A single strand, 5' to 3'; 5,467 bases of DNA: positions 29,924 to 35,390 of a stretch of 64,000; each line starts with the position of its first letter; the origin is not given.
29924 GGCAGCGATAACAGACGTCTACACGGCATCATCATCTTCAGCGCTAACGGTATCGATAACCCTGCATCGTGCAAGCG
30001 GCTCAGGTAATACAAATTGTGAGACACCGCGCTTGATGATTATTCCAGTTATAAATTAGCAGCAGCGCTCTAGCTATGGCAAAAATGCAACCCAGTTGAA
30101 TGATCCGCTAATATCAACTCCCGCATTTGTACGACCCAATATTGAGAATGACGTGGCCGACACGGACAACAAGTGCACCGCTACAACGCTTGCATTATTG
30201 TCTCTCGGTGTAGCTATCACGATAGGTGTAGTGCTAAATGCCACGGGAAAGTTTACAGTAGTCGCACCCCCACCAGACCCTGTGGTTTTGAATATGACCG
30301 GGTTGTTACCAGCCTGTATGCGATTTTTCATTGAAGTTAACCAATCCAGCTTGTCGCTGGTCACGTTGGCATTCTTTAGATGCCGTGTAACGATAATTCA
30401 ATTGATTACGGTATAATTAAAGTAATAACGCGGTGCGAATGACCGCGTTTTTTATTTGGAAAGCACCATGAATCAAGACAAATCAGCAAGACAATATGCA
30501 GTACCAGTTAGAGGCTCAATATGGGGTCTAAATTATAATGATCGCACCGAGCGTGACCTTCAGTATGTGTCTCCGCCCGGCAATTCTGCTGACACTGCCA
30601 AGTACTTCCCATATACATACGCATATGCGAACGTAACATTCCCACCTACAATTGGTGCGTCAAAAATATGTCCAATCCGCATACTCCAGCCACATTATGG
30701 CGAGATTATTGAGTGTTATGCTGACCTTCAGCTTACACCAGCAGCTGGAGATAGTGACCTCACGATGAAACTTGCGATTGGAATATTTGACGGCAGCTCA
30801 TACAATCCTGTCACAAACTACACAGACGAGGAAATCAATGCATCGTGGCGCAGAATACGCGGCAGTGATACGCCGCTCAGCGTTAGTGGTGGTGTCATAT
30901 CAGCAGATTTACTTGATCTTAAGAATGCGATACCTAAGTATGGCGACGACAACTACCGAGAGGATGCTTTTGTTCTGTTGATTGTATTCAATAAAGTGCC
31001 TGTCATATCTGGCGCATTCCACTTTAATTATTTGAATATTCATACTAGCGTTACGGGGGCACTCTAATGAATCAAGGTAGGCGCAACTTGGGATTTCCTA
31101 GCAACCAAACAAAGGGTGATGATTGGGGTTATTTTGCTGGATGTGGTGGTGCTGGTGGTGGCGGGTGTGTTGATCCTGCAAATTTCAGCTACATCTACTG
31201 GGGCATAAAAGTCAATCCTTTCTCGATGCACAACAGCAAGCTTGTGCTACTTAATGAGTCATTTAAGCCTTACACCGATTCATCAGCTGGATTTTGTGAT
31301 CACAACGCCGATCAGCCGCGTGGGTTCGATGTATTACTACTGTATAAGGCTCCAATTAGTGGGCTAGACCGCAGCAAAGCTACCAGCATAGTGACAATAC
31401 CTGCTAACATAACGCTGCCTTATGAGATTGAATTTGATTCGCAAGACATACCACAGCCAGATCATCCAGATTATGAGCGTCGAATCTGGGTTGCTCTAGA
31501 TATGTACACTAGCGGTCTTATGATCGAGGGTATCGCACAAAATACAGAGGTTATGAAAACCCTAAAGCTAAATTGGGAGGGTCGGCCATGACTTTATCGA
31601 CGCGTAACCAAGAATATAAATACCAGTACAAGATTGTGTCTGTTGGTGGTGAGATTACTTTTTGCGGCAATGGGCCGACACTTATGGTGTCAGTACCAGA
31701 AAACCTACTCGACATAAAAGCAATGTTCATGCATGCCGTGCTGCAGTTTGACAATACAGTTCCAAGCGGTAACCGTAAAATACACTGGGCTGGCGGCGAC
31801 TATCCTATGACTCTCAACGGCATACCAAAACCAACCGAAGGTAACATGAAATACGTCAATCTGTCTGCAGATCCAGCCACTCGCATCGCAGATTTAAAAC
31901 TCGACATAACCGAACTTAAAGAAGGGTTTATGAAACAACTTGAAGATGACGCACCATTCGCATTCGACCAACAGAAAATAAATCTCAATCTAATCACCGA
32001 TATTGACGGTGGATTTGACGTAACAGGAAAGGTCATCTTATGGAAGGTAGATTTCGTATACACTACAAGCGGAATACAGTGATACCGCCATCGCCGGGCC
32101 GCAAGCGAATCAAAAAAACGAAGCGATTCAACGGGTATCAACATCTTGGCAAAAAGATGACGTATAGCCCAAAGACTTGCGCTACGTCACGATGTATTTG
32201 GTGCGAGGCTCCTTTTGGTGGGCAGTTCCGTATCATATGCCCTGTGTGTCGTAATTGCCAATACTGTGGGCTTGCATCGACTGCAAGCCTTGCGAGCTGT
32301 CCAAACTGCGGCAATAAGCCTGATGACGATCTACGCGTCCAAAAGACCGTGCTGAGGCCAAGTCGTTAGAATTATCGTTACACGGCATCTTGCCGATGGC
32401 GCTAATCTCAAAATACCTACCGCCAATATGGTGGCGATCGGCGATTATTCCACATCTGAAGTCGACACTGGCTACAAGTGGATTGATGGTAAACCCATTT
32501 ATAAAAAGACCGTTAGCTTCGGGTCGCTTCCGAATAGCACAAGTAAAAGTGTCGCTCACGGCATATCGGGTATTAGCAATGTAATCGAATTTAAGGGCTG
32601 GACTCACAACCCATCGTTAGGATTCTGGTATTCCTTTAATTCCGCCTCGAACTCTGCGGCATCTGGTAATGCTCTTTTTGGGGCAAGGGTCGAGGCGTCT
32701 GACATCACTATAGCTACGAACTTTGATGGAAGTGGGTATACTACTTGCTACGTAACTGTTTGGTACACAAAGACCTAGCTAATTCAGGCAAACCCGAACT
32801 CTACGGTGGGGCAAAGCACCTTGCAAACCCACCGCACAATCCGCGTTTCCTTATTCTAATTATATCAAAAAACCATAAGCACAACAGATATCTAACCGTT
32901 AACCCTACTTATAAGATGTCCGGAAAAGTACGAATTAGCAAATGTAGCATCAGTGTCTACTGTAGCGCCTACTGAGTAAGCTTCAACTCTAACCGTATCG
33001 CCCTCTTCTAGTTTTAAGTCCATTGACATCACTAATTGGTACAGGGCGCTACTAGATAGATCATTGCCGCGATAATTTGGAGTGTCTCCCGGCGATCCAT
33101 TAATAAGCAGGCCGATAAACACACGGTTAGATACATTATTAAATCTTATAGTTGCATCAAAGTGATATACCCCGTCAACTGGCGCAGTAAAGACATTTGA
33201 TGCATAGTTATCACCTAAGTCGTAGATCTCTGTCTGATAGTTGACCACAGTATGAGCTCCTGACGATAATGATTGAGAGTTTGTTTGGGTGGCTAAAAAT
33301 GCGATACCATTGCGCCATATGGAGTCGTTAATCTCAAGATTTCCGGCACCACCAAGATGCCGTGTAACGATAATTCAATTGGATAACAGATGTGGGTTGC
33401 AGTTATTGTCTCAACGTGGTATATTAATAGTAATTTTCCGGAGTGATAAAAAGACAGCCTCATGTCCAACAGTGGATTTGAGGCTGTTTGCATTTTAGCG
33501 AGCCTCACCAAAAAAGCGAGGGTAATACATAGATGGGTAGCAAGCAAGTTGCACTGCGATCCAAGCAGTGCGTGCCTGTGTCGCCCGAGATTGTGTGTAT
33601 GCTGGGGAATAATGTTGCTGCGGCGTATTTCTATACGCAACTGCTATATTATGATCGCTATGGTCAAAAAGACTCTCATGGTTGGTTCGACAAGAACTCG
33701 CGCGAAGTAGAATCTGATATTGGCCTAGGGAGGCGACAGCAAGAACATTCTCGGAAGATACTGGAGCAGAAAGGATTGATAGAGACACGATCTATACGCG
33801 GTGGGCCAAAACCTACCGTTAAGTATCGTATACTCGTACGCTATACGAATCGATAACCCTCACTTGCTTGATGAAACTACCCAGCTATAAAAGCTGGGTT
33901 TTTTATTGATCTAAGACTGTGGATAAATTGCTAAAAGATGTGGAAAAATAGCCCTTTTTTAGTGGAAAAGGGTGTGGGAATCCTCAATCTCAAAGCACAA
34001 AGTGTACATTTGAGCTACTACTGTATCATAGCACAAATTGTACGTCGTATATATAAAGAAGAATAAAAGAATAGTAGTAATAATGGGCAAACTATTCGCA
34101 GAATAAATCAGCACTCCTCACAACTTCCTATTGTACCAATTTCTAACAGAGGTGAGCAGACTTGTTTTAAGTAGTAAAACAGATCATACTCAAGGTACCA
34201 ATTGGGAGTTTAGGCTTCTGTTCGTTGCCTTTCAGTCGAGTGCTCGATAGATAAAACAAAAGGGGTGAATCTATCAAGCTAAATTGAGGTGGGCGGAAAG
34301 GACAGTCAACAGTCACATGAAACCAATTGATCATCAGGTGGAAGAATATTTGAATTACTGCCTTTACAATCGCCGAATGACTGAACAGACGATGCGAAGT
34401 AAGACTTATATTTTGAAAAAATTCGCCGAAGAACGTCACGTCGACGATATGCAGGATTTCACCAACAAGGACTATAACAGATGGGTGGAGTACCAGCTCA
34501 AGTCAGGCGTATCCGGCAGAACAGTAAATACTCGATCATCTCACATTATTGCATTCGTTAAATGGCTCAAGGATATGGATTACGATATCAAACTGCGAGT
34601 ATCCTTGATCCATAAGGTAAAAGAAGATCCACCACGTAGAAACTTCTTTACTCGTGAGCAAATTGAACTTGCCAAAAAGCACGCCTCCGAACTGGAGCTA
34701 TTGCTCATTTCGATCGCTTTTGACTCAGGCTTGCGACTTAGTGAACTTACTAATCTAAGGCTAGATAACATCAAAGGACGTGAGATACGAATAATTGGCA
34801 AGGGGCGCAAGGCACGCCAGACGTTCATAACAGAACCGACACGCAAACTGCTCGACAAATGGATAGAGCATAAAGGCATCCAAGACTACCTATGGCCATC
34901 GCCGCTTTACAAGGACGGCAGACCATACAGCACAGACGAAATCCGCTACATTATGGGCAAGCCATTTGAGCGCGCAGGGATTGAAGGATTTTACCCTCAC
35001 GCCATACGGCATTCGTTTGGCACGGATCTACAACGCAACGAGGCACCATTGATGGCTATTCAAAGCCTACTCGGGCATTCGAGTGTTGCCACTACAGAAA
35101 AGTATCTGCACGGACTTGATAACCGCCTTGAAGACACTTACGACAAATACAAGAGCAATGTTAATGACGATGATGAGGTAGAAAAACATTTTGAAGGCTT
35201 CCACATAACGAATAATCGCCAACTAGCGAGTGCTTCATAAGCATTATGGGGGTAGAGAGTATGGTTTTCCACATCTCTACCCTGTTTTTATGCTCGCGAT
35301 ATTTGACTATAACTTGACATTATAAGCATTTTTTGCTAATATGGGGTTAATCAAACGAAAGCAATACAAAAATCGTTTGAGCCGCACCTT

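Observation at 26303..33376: Shufflon-like multiple-inversion system for phage tail-fibre C-termini: six 21-bp crossover repeats, each in frame as 'IIVTRH'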

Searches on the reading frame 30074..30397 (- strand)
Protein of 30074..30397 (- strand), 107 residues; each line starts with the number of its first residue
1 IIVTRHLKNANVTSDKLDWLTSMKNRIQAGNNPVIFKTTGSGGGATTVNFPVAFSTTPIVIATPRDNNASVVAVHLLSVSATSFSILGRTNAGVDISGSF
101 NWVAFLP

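Call 82: search_protein_families(library=phrogs, proteins=[window:30074-30397:-], max_evalue=0.01)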
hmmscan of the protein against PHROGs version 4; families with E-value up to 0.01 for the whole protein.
window:30074-30397:- (107 aa): 5 families
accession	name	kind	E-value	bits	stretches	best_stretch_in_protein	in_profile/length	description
phrog_14469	-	tail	8e-08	32.8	1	25-105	215-295/296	tail fiber protein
phrog_2557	-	head and packaging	1.9e-05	24.5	1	39-105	459-531/534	virion structural protein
phrog_21558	-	unknown function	0.0054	17.7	1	20-104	82-167/170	-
phrog_1910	-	other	0.0064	16.7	1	17-103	180-268/272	lectin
phrog_1396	-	tail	0.0067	16.6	1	24-104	251-338/504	tail fiber protein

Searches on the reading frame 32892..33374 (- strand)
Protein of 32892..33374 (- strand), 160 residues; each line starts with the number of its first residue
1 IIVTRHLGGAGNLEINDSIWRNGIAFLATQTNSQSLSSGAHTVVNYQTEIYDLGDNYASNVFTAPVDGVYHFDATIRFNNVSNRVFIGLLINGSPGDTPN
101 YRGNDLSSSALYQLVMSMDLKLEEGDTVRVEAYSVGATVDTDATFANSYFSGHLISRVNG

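Call 82: search_protein_families(library=phrogs, proteins=[window:32892-33374:-], max_evalue=0.01)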
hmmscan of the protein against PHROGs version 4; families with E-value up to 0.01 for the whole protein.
window:32892-33374:- (160 aa): 5 families
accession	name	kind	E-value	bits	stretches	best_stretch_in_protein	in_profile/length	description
phrog_15750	-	unknown function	2.2e-08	35.4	1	25-156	32-168/168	-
phrog_746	-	tail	1.6e-06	27.8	1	28-155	715-851/852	minor tail protein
phrog_25122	-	unknown function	1.8e-06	28.5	1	29-137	85-192/218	-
phrog_2826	-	unknown function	0.00097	18.9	1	29-148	395-521/536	-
phrog_4978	-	tail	0.0048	16.7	1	22-159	549-701/797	tail protein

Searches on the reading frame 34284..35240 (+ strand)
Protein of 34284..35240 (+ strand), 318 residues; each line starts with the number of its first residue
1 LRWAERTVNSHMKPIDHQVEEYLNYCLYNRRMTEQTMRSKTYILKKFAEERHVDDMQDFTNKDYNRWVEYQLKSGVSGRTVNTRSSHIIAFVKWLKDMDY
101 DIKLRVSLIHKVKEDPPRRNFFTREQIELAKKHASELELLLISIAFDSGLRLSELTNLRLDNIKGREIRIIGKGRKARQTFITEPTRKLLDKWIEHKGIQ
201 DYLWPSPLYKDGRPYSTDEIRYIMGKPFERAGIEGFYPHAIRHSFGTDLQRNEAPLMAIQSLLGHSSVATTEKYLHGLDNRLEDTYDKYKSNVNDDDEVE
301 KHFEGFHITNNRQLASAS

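Call 9: search_protein_families(library=pfam, proteins=[window:34284-35240:+], max_evalue=0.01)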
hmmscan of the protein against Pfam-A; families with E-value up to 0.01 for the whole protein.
window:34284-35240:+ (318 aa): 3 families
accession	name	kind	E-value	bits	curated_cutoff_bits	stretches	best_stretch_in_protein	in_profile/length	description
PF00589.27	Phage_integrase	-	2.1e-29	102.9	27.1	1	134-279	20-170/172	Phage integrase family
PF02899.23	Phage_int_SAM_1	-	7.3e-06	26.6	22.3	1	19-96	1-80/83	Phage integrase, N-terminal SAM-like domain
PF13495.12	Phage_int_SAM_4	-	0.0033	18.2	27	0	29-101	11-84/85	Phage integrase, N-terminal SAM-like domain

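Call 10: search_protein_families(library=phrogs, proteins=[window:34284-35240:+], max_evalue=0.01)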
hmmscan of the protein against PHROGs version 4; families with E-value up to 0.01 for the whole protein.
window:34284-35240:+ (318 aa): 6 families
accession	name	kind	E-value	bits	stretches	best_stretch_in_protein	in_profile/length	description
phrog_1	-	integration and excision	3.3e-43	149.8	1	20-297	171-455/611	integrase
phrog_216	-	integration and excision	1.2e-37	130.7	1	82-292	16-239/301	integrase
phrog_23271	-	unknown function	5.9e-08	33.5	1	238-289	11-62/67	-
phrog_5127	-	integration and excision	2e-06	28.5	1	9-289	113-345/355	integrase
phrog_7269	-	integration and excision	2.2e-06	28.5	1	237-285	29-77/89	integrase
phrog_7685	-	integration and excision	0.0016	19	1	212-285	159-231/240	integrase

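Call 31: find_related_loci(query=window:34284-35240:+, collection=viral_contigs, flank=10000)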
Query window:34284-35240:+ (318 aa) in viral_contigs; peptide patterns used: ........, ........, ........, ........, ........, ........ (x = any residue, [..] = any of these).
4 stretches matched a pattern, but none encodes a relative of the query by tblastn (E <= 1e-3).

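Call 32: find_homologous_proteins(query=window:34284-35240:+, max_evalue=1e-10)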
Query window:34284-35240:+ (318 aa): 181 proteins with E <= 1e-10 among 851 candidates; the best 120 are listed.
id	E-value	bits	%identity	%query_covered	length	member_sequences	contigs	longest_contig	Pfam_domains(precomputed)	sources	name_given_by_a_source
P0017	1.5e-200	683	99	97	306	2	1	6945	PF00589.28,PF02899.24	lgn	-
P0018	3.2e-164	564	84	91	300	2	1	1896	PF00589.28,PF02899.24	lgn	-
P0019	1.8e-162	558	84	91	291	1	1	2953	PF00589.28,PF02899.24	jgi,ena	-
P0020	5.5e-148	511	79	88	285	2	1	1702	PF00589.28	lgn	-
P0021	1.2e-135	470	85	75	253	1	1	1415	PF00589.28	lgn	-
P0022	4.5e-129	449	66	93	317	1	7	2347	PF00589.28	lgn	-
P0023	9.3e-127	441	72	80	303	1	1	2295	PF00589.28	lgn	-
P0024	1.3e-123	431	67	89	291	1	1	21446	PF00589.28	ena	-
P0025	8.0e-116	405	62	89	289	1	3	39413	PF00589.28,PF02899.24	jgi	jgi:integrase/recombinase XerC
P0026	4.4e-112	393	62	88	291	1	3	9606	PF00589.28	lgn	-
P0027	4.9e-112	393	62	88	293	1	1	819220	PF00589.28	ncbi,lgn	-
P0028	7.3e-111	389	62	88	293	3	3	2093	PF00589.28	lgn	-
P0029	2.2e-110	387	60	89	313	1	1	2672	PF00589.28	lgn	-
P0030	9.3e-110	385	60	91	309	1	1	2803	PF00589.28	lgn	-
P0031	1.4e-109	384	60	88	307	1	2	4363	PF00589.28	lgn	-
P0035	1.6e-104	368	60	87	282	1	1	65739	PF00589.28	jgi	jgi:site-specific recombinase XerD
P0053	2.4e-96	341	56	87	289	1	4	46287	PF00589.28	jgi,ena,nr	jgi:tyrosine recombinase xerD|nr:MAG TPA: SITE SPECIFIC RECOMBINASE XERD [Caudoviricetes sp.]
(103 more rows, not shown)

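Call 33: find_encoding_contigs(protein=P0025, flank=10000, max_places=3)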
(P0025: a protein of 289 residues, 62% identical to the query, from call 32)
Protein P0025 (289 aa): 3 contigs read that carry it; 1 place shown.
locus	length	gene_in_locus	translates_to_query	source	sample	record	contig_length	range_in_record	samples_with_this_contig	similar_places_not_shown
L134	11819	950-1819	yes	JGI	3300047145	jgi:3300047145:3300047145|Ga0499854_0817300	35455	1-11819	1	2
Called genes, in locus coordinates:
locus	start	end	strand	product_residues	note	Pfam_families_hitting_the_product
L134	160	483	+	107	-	-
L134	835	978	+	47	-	-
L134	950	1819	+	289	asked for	PF02899:Phage_int_SAM_1 (faint), PF00589:Phage_integrase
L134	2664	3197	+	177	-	PF18896:SLT_3 (faint)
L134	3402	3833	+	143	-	-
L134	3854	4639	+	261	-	PF03837:RecT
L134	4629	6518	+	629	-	PF12705:PDDEXK_1, PF17854:FtsK_alpha, PF01580:FtsK_SpoIIIE, PF12846:AAA_10 (faint)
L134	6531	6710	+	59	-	-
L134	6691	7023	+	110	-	-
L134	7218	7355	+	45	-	-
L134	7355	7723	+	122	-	-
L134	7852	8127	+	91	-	-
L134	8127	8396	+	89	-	-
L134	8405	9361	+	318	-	PF16162:KwaB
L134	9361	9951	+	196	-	-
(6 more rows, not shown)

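Call 34: find_encoding_contigs(protein=P0024, flank=10000, max_places=2)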
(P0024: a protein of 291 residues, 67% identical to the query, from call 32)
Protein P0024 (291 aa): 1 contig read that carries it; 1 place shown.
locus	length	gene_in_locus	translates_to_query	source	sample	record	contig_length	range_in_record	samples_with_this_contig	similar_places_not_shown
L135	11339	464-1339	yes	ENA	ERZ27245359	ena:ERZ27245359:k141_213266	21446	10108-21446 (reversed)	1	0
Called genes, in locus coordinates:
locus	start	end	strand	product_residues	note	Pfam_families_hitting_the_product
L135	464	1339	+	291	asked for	PF00589:Phage_integrase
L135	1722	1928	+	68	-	PF00471:Ribosomal_L33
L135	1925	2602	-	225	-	-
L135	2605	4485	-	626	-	PF22422:MGH1-like_GH (weak), PF00723:Glyco_hydro_15, PF17389:Bac_rhamnosid6H (weak)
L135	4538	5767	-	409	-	PF03065:Glyco_hydro_57, PF01522:Polysacc_deac_1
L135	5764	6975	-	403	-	PF08323:Glyco_transf_5, PF13439:Glyco_transf_4, PF13579:Glyco_trans_4_4, PF20706:GT4-conflict (weak), PF00534:Glycos_transf_1, PF13692:Glyco_trans_1_4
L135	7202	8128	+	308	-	PF01544:CorA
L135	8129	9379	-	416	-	PF01266:DAO (faint), PF07992:Pyr_redox_2, PF00070:Pyr_redox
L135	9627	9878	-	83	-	-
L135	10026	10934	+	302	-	-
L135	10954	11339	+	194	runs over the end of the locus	PF06414:Zeta_toxin, PF08433:KTI12 (weak), PF13671:AAA_33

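Call 35: find_encoding_contigs(protein=P0017, flank=10000, max_places=2)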
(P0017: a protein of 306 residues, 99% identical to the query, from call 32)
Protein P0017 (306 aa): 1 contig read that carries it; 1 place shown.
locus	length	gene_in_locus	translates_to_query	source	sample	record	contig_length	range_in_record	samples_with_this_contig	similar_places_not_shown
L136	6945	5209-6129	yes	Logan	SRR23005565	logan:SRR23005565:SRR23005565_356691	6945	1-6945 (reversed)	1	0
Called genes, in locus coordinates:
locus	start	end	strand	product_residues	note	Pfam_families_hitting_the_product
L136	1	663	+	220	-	?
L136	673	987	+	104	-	-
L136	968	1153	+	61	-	-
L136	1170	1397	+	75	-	-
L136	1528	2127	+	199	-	-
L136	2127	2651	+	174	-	-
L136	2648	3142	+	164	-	-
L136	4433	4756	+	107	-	-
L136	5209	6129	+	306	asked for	PF02899:Phage_int_SAM_1 (weak), PF00589:Phage_integrase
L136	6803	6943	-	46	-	?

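Call 48: find_encoding_contigs(protein=P0053, flank=10000, max_places=3)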
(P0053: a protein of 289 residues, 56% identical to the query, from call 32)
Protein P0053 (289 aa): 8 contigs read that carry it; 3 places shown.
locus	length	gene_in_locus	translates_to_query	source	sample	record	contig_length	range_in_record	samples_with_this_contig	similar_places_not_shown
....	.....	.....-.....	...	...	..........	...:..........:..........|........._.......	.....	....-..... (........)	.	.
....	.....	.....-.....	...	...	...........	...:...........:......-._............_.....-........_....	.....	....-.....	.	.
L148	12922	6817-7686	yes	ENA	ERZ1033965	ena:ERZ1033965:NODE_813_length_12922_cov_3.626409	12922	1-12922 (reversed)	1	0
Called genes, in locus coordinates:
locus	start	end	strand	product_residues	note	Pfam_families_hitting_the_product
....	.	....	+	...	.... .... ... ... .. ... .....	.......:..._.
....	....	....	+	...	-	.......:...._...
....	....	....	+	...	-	-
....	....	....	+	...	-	-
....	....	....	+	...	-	-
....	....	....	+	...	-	-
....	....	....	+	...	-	-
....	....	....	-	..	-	-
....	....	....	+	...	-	-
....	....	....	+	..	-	-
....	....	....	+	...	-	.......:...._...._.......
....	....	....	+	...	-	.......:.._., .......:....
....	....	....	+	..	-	-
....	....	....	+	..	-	-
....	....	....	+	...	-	-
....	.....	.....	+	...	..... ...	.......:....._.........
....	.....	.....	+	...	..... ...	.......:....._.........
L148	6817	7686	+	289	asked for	PF00589:Phage_integrase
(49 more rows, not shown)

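Call 49: find_encoding_contigs(protein=P0035, flank=10000, max_places=2)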
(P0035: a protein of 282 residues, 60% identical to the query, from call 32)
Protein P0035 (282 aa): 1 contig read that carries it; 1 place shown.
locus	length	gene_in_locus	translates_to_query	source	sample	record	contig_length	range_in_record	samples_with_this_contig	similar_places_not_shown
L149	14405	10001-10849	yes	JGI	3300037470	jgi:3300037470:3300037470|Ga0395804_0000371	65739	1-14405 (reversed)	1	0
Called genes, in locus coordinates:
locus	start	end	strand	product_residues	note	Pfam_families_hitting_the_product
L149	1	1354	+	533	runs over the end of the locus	-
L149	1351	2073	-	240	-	PF05257:CHAP (weak)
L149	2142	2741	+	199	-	-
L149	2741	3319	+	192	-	PF00386:C1q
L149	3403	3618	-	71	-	-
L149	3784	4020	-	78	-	-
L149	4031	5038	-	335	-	PF01183:Glyco_hydro_25, PF01476:LysM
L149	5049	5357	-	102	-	-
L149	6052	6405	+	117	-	-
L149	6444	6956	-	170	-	-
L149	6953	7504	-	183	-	-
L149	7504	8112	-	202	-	-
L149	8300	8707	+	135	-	-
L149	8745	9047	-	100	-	-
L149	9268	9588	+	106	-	-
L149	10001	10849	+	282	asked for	PF00589:Phage_integrase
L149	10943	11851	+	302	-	PF00589:Phage_integrase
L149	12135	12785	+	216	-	-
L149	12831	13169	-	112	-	PF07883:Cupin_2, PF06052:3-HAO (faint)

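Call 64: search_protein_families(library=ncbifam, proteins=[window:34284-35240:+, L149:10001-10849:+, L149:10943-11851:+], max_evalue=0.001)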
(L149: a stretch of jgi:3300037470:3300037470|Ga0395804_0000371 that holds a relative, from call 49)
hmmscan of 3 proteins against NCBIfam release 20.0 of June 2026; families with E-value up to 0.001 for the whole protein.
window:34284-35240:+ (318 aa): 11 families
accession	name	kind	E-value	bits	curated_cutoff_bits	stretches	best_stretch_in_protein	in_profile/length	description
TIGR02224.1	recomb_XerC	equivalog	2.4e-41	142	335.15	1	20-289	1-289/295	tyrosine recombinase XerC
NF040815.2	recomb_XerA_Arch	equivalog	7.4e-38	130.6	220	1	21-286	2-263/263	site-specific tyrosine recombinase/integron integrase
NF001399.0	PRK00283.1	subfamily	2.4e-28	99.3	279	1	15-289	5-295/300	tyrosine recombinase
TIGR02225.1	recomb_XerD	equivalog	8.3e-28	97.5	329.6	1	20-289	1-286/290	site-specific tyrosine recombinase XerD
TIGR02249.1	integrase_gron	subfamily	8.6e-18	64.7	265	2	228-280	250-303/315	integron integrase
NF003462.0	PRK05084.1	equivalog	4e-15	55.4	267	1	136-290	195-357/360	tyrosine recombinase XerS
NF002331.0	PRK01287.1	subfamily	1.1e-11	44.4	371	1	141-276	167-311/365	site-specific tyrosine recombinase XerC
NF011946.0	PRK15417.1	equivalog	2.5e-08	33.5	435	1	228-278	265-316/337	integron integrase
NF007370.0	PRK09870.1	subfamily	4.2e-07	29.8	221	1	112-290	3-192/200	tyrosine-type DNA invertase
NF040693.1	recomb_GmtY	equivalog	8.2e-06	25.3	340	1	228-276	378-431/441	gamma-mobile-trio recombinase GmtY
NF007371.0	PRK09871.1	subfamily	9.7e-06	25.3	222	1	137-288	27-185/198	tyrosine-type DNA invertase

L149:10001-10849:+ (282 aa): 11 families
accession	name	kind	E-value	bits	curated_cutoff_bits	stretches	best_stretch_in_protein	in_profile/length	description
TIGR02224.1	recomb_XerC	equivalog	1.6e-38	132.8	335.15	1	10-279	2-291/295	tyrosine recombinase XerC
NF040815.2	recomb_XerA_Arch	equivalog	5.6e-35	121.2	220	1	17-274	8-263/263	site-specific tyrosine recombinase/integron integrase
NF001399.0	PRK00283.1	subfamily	6.1e-29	101.2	279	1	5-280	6-298/300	tyrosine recombinase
TIGR02225.1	recomb_XerD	equivalog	5.9e-28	98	329.6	1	10-279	2-288/290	site-specific tyrosine recombinase XerD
TIGR02249.1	integrase_gron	subfamily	4.7e-19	68.9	265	2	208-269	242-304/315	integron integrase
NF003462.0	PRK05084.1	equivalog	7e-14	51.3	267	1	122-273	192-352/360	tyrosine recombinase XerS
NF011946.0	PRK15417.1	equivalog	1.3e-12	47.6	435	2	222-267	272-317/337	integron integrase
NF007371.0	PRK09871.1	subfamily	2.2e-10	40.4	222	1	122-262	23-171/198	tyrosine-type DNA invertase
NF002331.0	PRK01287.1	subfamily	3.9e-09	35.9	371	1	99-273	131-320/365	site-specific tyrosine recombinase XerC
NF007370.0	PRK09870.1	subfamily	6.5e-07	29.2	221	1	107-262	9-176/200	tyrosine-type DNA invertase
NF040693.1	recomb_GmtY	equivalog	3e-06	26.8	340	1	225-271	392-438/441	gamma-mobile-trio recombinase GmtY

L149:10943-11851:+ (302 aa): 11 families
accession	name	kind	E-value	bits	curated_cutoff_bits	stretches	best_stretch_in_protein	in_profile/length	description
NF040815.2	recomb_XerA_Arch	equivalog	1.9e-43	148.9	220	1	21-291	3-263/263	site-specific tyrosine recombinase/integron integrase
TIGR02224.1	recomb_XerC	equivalog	5.5e-37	127.7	335.15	1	20-297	2-292/295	tyrosine recombinase XerC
TIGR02225.1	recomb_XerD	equivalog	2.6e-30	105.7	329.6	1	21-297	3-289/290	site-specific tyrosine recombinase XerD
NF001399.0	PRK00283.1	subfamily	6.7e-29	101.1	279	1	32-295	26-296/300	tyrosine recombinase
TIGR02249.1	integrase_gron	subfamily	3e-24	85.9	265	2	229-286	246-304/315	integron integrase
NF011946.0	PRK15417.1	equivalog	8.2e-15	54.8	435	1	234-282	266-315/337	integron integrase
NF003462.0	PRK05084.1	equivalog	7.9e-14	51.1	267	1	136-291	195-353/360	tyrosine recombinase XerS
NF002331.0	PRK01287.1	subfamily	6.7e-12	45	371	1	138-289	164-319/365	site-specific tyrosine recombinase XerC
NF007370.0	PRK09870.1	subfamily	1.4e-08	34.6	221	1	237-279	133-176/200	tyrosine-type DNA invertase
NF007371.0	PRK09871.1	subfamily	3e-08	33.4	222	1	235-280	126-172/198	tyrosine-type DNA invertase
NF040693.1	recomb_GmtY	equivalog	1.2e-06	28.1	340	1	239-289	389-439/441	gamma-mobile-trio recombinase GmtY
